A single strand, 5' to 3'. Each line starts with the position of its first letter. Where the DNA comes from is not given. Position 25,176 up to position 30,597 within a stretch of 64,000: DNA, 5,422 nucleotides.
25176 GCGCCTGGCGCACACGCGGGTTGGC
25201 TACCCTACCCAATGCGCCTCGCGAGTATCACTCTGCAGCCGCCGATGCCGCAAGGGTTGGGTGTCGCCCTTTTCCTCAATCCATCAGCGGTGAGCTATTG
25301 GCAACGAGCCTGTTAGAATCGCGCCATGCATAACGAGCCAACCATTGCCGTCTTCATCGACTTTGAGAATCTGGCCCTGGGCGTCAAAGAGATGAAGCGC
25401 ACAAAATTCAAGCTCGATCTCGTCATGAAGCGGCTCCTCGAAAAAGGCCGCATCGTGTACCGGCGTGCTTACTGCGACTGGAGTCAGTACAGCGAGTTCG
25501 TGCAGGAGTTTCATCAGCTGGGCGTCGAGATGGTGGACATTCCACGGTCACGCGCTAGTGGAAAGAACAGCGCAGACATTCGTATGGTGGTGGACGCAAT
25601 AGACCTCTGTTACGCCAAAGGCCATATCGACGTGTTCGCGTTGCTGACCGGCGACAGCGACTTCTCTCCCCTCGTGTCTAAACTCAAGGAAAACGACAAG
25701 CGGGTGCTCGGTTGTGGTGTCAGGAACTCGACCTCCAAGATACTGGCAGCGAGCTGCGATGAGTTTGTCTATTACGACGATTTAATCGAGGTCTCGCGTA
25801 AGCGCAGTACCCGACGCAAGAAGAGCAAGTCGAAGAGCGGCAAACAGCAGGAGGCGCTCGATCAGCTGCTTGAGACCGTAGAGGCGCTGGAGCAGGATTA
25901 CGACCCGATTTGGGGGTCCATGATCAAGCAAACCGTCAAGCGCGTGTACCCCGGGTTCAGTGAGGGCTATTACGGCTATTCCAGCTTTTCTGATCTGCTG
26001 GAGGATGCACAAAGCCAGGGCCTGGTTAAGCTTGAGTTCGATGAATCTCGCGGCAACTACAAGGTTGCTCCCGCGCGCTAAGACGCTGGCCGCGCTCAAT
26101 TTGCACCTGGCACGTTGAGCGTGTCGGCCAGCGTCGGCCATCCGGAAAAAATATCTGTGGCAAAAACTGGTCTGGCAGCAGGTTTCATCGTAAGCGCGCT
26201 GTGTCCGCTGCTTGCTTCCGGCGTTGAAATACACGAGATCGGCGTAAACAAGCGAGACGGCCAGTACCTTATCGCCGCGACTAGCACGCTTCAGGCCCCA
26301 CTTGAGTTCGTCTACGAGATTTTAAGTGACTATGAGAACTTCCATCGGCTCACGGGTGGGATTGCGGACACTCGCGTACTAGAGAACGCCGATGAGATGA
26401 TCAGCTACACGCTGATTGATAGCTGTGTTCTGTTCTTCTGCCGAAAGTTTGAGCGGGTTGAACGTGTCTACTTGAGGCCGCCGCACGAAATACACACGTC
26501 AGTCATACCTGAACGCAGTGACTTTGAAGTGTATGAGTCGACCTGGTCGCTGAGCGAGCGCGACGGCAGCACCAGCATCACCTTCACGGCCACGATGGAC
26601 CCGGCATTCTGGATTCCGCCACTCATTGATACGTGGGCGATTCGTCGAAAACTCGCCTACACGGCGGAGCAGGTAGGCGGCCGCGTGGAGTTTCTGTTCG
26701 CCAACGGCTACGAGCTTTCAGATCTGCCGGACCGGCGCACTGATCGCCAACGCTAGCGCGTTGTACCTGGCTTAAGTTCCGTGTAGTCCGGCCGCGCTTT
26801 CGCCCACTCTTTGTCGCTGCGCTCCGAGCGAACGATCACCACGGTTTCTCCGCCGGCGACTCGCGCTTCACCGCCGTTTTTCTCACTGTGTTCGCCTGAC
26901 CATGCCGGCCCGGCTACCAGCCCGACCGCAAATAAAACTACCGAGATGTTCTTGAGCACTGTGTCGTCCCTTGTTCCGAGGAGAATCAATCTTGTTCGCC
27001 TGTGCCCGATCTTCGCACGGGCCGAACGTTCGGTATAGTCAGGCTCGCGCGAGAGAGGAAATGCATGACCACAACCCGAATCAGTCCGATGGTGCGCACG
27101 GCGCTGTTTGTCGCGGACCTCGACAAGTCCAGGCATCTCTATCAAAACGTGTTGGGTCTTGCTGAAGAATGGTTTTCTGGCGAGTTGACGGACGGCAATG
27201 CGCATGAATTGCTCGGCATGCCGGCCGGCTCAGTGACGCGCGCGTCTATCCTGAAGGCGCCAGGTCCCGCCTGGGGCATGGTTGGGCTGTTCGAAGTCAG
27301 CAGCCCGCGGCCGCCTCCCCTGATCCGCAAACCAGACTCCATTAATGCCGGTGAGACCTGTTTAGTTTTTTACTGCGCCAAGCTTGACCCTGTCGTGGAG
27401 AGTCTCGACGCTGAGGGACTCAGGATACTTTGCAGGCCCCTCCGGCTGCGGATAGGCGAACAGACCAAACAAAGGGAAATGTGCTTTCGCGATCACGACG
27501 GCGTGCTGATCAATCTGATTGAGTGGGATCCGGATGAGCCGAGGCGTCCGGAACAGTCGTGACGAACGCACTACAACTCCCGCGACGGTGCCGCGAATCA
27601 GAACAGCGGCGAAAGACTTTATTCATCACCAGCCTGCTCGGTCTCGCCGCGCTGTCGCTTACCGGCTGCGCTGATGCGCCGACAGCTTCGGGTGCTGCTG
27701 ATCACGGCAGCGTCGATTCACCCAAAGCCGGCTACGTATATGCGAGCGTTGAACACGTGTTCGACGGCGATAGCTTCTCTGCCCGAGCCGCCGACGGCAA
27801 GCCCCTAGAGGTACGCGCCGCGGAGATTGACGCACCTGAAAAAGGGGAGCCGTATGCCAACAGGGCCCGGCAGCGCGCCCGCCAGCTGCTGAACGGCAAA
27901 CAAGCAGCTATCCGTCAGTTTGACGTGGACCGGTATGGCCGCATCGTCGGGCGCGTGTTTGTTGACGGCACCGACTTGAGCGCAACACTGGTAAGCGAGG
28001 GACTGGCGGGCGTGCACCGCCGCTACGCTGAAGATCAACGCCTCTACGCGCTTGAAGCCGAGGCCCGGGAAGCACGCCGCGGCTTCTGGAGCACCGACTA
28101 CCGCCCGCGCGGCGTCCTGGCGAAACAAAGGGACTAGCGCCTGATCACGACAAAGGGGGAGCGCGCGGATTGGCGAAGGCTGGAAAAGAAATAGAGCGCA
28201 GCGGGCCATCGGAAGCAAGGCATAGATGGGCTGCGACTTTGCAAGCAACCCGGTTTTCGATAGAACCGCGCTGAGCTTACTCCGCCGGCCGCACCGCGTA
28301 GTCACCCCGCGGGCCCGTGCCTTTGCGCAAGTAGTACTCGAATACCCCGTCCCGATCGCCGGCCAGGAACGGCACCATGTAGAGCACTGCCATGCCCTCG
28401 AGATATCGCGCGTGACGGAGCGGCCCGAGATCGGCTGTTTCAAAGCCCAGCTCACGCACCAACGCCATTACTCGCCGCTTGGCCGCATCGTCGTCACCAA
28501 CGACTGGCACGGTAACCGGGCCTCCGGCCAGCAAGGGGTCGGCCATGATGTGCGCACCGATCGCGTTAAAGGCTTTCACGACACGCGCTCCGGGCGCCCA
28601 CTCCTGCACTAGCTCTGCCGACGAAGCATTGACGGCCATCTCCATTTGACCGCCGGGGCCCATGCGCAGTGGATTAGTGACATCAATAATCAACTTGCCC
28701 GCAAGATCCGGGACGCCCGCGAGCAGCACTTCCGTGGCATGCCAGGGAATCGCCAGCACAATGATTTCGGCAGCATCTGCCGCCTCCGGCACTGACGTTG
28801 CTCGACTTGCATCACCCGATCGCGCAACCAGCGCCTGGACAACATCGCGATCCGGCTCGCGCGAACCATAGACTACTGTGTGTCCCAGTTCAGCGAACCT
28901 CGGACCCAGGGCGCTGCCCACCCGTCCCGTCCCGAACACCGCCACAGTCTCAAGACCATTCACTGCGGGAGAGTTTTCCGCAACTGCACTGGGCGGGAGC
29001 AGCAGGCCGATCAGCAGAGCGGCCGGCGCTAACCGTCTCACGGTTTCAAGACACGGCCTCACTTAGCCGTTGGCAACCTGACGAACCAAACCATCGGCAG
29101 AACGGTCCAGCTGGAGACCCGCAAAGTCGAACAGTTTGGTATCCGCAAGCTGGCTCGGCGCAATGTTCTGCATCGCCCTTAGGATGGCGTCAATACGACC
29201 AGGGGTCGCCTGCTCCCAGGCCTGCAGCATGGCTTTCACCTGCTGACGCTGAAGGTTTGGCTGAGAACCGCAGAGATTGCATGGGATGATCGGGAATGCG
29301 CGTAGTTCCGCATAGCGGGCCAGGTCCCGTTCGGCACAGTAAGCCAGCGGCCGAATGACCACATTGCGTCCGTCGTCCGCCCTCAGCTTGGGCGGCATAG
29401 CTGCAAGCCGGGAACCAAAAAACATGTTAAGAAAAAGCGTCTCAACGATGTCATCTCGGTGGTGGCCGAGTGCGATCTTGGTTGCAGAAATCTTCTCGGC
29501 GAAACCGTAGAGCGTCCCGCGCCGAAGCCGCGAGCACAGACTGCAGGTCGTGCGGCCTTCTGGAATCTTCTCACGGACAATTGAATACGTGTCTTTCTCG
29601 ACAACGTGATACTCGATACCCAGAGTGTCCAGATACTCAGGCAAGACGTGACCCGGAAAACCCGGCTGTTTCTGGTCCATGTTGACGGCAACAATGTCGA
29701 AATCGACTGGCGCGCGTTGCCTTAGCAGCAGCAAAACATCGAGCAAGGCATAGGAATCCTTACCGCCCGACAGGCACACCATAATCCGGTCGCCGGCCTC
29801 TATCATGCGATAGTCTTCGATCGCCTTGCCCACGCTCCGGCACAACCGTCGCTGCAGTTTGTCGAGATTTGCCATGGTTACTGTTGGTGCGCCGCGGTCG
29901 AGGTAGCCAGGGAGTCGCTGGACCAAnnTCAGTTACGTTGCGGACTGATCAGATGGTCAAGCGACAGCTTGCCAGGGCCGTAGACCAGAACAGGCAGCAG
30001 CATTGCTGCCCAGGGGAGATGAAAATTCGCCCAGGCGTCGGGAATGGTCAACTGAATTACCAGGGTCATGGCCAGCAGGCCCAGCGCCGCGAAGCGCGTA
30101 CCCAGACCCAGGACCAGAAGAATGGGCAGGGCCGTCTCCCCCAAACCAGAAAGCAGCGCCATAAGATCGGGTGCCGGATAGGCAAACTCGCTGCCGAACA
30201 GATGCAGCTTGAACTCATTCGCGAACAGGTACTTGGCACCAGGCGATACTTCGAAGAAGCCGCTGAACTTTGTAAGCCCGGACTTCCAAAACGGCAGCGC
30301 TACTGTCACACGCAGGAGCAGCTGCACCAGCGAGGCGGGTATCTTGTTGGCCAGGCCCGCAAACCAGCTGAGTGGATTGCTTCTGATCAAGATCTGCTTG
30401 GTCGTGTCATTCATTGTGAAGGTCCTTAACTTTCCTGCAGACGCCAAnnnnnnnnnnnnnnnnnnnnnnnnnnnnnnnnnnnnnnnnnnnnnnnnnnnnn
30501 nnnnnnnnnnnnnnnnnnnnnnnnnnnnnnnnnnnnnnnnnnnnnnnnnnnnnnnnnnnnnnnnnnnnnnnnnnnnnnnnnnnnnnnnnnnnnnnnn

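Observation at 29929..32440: Bufferin-type RiPP (MNIO) gene cluster: DUF2282 precursor - DUF692 - DUF2063 - DoxX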

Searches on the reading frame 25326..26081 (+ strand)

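Call 20: search_protein_families(library=pfam, proteins=[window:25326-26081:+], max_evalue=0.001)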
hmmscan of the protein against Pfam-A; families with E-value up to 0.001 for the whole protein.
window:25326-26081:+ (251 aa): 2 families
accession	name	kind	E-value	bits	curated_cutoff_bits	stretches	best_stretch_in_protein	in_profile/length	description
PF01936.24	NYN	-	8e-34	117.7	24.2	1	7-150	2-144/145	NYN domain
PF12872.13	OST-HTH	-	4.2e-05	23.8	23.8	1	175-237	6-62/71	OST-HTH/LOTUS domain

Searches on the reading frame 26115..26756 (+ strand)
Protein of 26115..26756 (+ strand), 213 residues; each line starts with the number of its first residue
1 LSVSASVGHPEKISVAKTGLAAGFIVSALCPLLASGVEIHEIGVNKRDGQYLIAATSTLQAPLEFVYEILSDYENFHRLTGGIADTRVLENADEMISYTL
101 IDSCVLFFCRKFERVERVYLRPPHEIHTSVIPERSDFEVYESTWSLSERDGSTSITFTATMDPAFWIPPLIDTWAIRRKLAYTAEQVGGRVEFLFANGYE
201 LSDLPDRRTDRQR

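Call 20: search_protein_families(library=pfam, proteins=[window:26115-26756:+], max_evalue=0.001)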
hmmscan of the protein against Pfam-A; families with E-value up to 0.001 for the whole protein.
window:26115-26756:+ (213 aa): 2 families
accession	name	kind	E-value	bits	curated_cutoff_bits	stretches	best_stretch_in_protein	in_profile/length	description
PF03364.25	Polyketide_cyc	-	1.8e-10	41.6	23.4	1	60-170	2-108/126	Polyketide cyclase / dehydrase and lipid transport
PF10604.15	Polyketide_cyc2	-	1.2e-06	29.3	27.4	1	54-173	5-120/142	Polyketide cyclase / dehydrase and lipid transport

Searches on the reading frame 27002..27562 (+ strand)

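Call 20: search_protein_families(library=pfam, proteins=[window:27002-27562:+], max_evalue=0.001)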
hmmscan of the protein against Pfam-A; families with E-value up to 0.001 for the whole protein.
window:27002-27562:+ (186 aa): 1 family
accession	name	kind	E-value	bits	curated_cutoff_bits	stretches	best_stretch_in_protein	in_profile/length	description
PF00903.31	Glyoxalase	-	4.4e-06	27.5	20.6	1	32-171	4-120/121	Glyoxalase/Bleomycin resistance protein/Dioxygenase superfamily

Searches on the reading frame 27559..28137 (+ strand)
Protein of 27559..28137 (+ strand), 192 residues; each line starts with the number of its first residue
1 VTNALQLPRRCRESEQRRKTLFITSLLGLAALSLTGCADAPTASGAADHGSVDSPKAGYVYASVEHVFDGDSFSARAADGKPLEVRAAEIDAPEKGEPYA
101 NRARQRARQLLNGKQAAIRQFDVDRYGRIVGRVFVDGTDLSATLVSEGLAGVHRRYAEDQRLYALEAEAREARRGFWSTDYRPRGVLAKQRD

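Call 21: search_protein_families(library=pfam, proteins=[window:27559-28137:+], max_evalue=0.001)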
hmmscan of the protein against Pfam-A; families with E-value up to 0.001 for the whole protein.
window:27559-28137:+ (192 aa): 1 family
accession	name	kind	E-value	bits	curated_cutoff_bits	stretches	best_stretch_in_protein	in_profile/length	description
PF00565.23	SNase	-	6.2e-23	81.7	21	1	85-178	2-106/107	Staphylococcal nuclease homologue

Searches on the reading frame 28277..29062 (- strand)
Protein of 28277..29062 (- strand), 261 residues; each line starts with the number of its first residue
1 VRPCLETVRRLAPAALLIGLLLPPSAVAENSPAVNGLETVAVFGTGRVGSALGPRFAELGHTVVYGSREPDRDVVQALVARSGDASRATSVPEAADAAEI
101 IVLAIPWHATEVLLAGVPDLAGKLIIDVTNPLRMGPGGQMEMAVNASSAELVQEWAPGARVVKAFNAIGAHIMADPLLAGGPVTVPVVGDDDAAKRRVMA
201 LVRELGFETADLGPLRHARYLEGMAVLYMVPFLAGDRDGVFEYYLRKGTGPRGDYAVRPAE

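Call 3: search_protein_families(library=pfam, proteins=[window:28277-29062:-], max_evalue=0.01)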
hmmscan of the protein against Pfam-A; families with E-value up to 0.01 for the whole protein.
window:28277-29062:- (261 aa): 6 families
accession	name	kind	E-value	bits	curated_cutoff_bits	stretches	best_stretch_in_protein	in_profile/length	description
PF03807.23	F420_oxidored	-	1.8e-15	57.7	21.6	1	39-131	1-94/94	NADP oxidoreductase coenzyme F420-dependent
PF02826.25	2-Hacid_dh_C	-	7.2e-05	22.7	25.1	1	38-108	37-102/178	D-isomer specific 2-hydroxyacid dehydrogenase, NAD binding domain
PF03446.21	NAD_binding_2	-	0.00012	22.6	21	1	39-130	1-94/161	NAD binding domain of 6-phosphogluconate dehydrogenase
PF01210.29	NAD_Gly3P_dh_N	-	0.00066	20.1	23.1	0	40-113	2-85/158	NAD-dependent glycerol-3-phosphate dehydrogenase N-terminus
PF10727.15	Rossmann-like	-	0.00088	19.5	23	1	39-113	16-88/131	Rossmann-like domain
PF07991.19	KARI_N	-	0.0029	17.7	20.6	1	39-110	6-73/165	Acetohydroxy acid isomeroreductase, NADPH-binding domain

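Call 4: search_protein_families(library=ncbifam, proteins=[window:28277-29062:-], max_evalue=0.01)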
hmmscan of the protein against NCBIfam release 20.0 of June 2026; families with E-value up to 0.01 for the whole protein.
window:28277-29062:- (261 aa): 4 families
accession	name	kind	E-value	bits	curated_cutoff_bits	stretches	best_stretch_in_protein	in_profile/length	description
TIGR01915.1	npdG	equivalog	6.1e-24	85.2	149.8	1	41-227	4-203/220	NADPH-dependent F420 reductase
NF006409.0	PRK08655.1-3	equivalog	8.4e-05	22.3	310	1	42-130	6-92/290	prephenate dehydrogenase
NF009127.0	PRK12480.1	equivalog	0.0053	15.8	579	0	39-107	148-208/330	D-lactate dehydrogenase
NF006162.0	PRK08306.1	equivalog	0.0094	15.3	261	0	39-128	156-242/297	dipicolinate synthase subunit DpsA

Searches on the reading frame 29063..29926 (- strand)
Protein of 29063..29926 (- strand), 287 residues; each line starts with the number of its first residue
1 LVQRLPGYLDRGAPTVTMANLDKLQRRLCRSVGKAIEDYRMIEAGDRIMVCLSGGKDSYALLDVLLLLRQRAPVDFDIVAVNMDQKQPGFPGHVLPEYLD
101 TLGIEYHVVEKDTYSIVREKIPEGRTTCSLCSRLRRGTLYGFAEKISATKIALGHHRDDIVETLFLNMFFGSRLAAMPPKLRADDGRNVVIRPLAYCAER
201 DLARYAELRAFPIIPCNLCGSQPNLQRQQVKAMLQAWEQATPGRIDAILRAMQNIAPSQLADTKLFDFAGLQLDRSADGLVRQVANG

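Call 3: search_protein_families(library=pfam, proteins=[window:29063-29926:-], max_evalue=0.01)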
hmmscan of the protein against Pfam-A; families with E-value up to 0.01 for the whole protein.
window:29063-29926:- (287 aa): 1 family
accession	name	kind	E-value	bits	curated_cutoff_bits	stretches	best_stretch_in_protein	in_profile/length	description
PF01171.26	ATP_bind_3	-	7.2e-13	49.1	27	1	48-208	2-158/182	PP-loop family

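Call 4: search_protein_families(library=ncbifam, proteins=[window:29063-29926:-], max_evalue=0.01)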
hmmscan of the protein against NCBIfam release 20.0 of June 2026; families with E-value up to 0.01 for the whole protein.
window:29063-29926:- (287 aa): 5 families
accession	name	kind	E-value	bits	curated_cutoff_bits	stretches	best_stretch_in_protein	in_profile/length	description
NF007972.0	PRK10696.1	equivalog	4.5e-141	469.3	272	1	17-276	13-272/295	tRNA 2-thiocytidine(32) synthetase TtcA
TIGR02432.1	lysidine_TilS_N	equivalog_domain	7.1e-15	55.4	93.6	1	47-213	1-167/189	tRNA lysidine(34) synthetase TilS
NF047749.1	tRNAThiolNcsA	equivalog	1.4e-14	54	500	1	36-256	44-279/322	tRNA 2-thiolation protein NcsA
NF049949.1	tRNAsynTtuAPyrococ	equivalog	4e-13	49.2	450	1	28-243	30-244/292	tRNA-5-methyluridine(54) 2-sulfurtransferase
NF007942.0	PRK10660.1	equivalog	0.00013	20.9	606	1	42-209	14-175/439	tRNA lysidine(34) synthetase TilS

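Call 17: find_related_loci(query=window:29063-29875:-, collection=genome_contigs, flank=8000)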
Query window:29063-29875:- (270 aa) in genome_contigs; peptide patterns used: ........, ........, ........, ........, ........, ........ (x = any residue, [..] = any of these).
599 stretches matched a pattern (row limit reached: there are more); 586 encode a relative of the query (tblastn E <= 1e-3); the best 80 are kept; 80 distinct loci.
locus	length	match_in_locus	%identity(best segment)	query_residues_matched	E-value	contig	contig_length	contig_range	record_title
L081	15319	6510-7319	78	1-270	3e-145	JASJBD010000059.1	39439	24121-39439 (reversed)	MAG: Gammaproteobacteria bacterium isolate MO_074.B1 MO_074.c_663, whole genome shotgun sequence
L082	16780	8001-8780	76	2-261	1e-138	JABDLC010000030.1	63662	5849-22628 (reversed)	MAG: Gammaproteobacteria bacterium isolate SS_bin_65 k127_2583498, whole genome shotgun sequence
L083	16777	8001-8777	74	3-261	2e-137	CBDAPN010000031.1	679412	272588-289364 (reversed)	MAG: Endozoicomonas sp. isolate 8470bd25-123e-441a-b7c5-e891fc5b1eee genome assembly, contig: contig_31, whole genome sh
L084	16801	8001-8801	69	4-270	2e-134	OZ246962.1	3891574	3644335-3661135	MAG: Endozoicomonas sp. isolate 6882c0ec-832b-4062-ba84-d61c2ea044f2 genome assembly, chromosome: 1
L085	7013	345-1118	73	4-261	2e-133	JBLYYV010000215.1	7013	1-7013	MAG: Gammaproteobacteria bacterium isolate EBRS4.bin7 k97_270868, whole genome shotgun sequence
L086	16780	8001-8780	72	2-261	8e-134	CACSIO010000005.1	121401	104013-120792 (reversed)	BD1-7 clade bacterium isolate SB11_3 genome assembly, contig: SB11_3_contig_13, whole genome shotgun sequence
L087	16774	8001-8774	72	4-261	3e-133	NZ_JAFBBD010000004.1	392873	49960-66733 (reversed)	Spongiibacter marinus strain DSM 17750 Ga0415252_04, whole genome shotgun sequence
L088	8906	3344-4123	71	1-260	2e-133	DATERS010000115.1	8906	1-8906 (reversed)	MAG TPA_asm: Thiopseudomonas sp. isolate SMAG_U9080 k141_133189, whole genome shotgun sequence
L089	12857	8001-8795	70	5-269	9e-133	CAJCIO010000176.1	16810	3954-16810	Gammaproteobacteria bacterium isolate BOG_genome_mining.2 genome assembly, contig: k141_14843330, whole genome shotgun s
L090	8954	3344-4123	71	1-260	4e-133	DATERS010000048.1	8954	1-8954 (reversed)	MAG TPA_asm: Thiopseudomonas sp. isolate SMAG_U9080 k141_224638, whole genome shotgun sequence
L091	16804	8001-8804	69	2-269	9e-133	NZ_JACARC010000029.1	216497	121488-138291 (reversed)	Pseudomonas sp. IPO3778 IPO_3778_S47_L003_contig_29, whole genome shotgun sequence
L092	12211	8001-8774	72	4-261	7e-133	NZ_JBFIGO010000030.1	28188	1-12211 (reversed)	MAG: Spongiibacter sp. isolate Mix_sand11.2021.09.Z.100 k141_2306432_length_28188_cov_11.9942, whole genome shotgun sequ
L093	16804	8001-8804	69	2-269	1e-132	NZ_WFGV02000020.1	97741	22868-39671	Pseudomonas sp. TNT3 NODE_20_length_97741_cov_66.777778, whole genome shotgun sequence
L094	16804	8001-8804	69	2-269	2e-132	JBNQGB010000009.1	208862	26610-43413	Gordonia sp. IEGM753 NODE_9_length_208862_cov_111.610918, whole genome shotgun sequence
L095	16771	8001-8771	72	3-259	1e-132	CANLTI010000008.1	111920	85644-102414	uncultured Pseudomonadales bacterium isolate 2-47.fasta genome assembly, contig: NODE_8, whole genome shotgun sequence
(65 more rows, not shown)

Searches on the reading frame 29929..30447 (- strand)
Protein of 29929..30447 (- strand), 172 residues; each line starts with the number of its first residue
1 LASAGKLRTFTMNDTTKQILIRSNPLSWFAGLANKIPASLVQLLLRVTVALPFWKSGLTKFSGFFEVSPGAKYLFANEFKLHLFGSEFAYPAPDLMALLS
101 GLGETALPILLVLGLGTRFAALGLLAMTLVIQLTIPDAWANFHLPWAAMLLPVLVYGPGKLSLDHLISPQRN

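Call 3: search_protein_families(library=pfam, proteins=[window:29929-30447:-], max_evalue=0.01)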
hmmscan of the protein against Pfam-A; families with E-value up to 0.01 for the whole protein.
window:29929-30447:- (172 aa): 1 family
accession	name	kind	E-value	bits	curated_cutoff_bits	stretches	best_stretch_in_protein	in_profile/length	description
PF07681.17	DoxX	-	1.3e-16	61.4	23.6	1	42-135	2-83/85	DoxX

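Call 4: search_protein_families(library=ncbifam, proteins=[window:29929-30447:-], max_evalue=0.01)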
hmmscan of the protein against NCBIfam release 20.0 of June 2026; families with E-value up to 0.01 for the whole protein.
window:29929-30447:- (172 aa): 1 family
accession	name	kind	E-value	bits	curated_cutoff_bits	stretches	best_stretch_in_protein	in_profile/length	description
NF050144.1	matur_HvfX_fam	equivalog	3.5e-16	59.8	80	1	40-135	2-87/165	HvfX family Cu-binding RiPP maturation protein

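Call 24: find_related_loci(query=window:29929-30414:-, collection=genome_contigs, flank=6000)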
Query window:29929-30414:- (161 aa) in genome_contigs; peptide patterns used: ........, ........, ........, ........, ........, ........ (x = any residue, [..] = any of these).
519 stretches matched a pattern; 401 encode a relative of the query (tblastn E <= 1e-3); the best 80 are kept; 80 distinct loci.
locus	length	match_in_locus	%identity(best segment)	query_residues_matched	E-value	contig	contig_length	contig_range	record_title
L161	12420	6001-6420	79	22-161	1e-70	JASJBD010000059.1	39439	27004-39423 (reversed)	MAG: Gammaproteobacteria bacterium isolate MO_074.B1 MO_074.c_663, whole genome shotgun sequence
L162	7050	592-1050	70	12-160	4e-65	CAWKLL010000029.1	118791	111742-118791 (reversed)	MAG: uncultured Gammaproteobacteria bacterium isolate MFD03551.bin.1.153 genome assembly, contig: contig_54879, whole ge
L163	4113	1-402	77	24-157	5e-64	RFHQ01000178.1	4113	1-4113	MAG: Gammaproteobacteria bacterium isolate J054 k99_850473, whole genome shotgun sequence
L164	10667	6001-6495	64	1-160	1e-62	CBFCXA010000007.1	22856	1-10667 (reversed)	MAG TPA_asm: uncultured Chromatiales bacterium isolate SRR22297272_binner12_Refined_33 genome assembly, contig: ERZ25654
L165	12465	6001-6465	64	1-157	5e-61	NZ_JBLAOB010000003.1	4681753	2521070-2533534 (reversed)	Xanthobacter sp. AM33 292170L_AM33_NODE_3, whole genome shotgun sequence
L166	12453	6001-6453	68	10-156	3e-61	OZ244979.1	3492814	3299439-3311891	MAG: Gammaproteobacteria bacterium isolate 9d8d5de1-5af5-42b2-8d9c-b1e3713c647d genome assembly, chromosome: 1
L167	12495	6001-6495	60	1-159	1e-59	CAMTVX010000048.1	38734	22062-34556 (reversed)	MAG: uncultured Alphaproteobacteria bacterium isolate G04_MAG_00026 genome assembly, contig: G04_MAG_00026_000000000081,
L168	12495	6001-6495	60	1-159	1e-59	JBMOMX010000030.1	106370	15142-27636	MAG: Pseudomonadota bacterium isolate Betzabe_MAG061 MAG061_30, whole genome shotgun sequence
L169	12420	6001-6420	64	16-155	2e-57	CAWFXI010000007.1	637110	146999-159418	MAG: uncultured proteobacterium isolate MFD04651.bin.1.78 genome assembly, contig: contig_5299, whole genome shotgun seq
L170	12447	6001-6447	62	19-161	2e-57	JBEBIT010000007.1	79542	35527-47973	MAG: Steroidobacteraceae bacterium isolate SF1_2_31 NODE_225_length_79542_cov_13.521481, whole genome shotgun sequence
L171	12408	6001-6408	66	24-159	7e-57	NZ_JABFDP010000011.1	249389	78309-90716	Bradyrhizobium denitrificans strain LMG 8443 Scaffold11, whole genome shotgun sequence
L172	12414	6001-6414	65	19-156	3e-57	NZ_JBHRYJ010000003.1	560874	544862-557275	Ferrovibrio xuzhouensis strain KCTC 42182 spades_K_25_97_3, whole genome shotgun sequence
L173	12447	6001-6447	62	12-157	4e-57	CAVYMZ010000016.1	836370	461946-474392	MAG: uncultured Alphaproteobacteria bacterium isolate MFD05705.bin.2.82 genome assembly, contig: contig_53899, whole gen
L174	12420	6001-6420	64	18-157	8e-57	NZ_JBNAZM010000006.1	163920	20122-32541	Arhodomonas sp. AD133 AD138_contig_6, whole genome shotgun sequence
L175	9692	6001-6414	68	20-157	7e-57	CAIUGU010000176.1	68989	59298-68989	MAG: uncultured proteobacterium isolate ErkenSummer_bin-6785 genome assembly, contig: bin-6785:176/286, whole genome sho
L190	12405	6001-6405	67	21-155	1e-53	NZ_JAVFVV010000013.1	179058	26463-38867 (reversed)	Mesorhizobium sp. LHD-90 LHD.90_ctg13, whole genome shotgun sequence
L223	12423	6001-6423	60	21-161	2e-50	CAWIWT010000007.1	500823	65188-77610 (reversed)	MAG: uncultured Alphaproteobacteria bacterium isolate MFD04850.bin.1.353 genome assembly, contig: contig_12069, whole ge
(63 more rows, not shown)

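Call 44: search_protein_families(library=pfam, proteins=[L190:2398-3333:-, L223:3138-3674:-], max_evalue=0.01)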
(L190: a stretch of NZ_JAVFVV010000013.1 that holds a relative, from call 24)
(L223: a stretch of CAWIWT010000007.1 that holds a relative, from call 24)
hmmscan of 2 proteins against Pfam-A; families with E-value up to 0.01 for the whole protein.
L190:2398-3333:- (311 aa): 1 family
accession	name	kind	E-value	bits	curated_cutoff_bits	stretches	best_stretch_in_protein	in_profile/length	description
PF06532.16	NrsF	-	3.3e-58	197.3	26.8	1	111-311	1-204/204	Negative regulator of sigma F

L223:3138-3674:- (178 aa): 5 families
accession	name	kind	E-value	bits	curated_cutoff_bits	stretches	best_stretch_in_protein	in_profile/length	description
PF08281.18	Sigma70_r4_2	-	6.4e-15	55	25.7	1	119-170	2-53/54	Sigma-70, region 4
PF04542.20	Sigma70_r2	-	3e-12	46.6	24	1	32-96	5-71/71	Sigma-70 region 2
PF04545.22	Sigma70_r4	-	9.5e-08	31.9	24.1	1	124-171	1-48/50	Sigma-70, region 4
PF07638.17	Sigma70_ECF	-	1.4e-05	25.5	21.1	1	9-164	3-172/185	ECF sigma factor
PF20057.4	DUF6456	-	0.00016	22.2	26.3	1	110-173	69-132/136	Domain of unknown function (DUF6456)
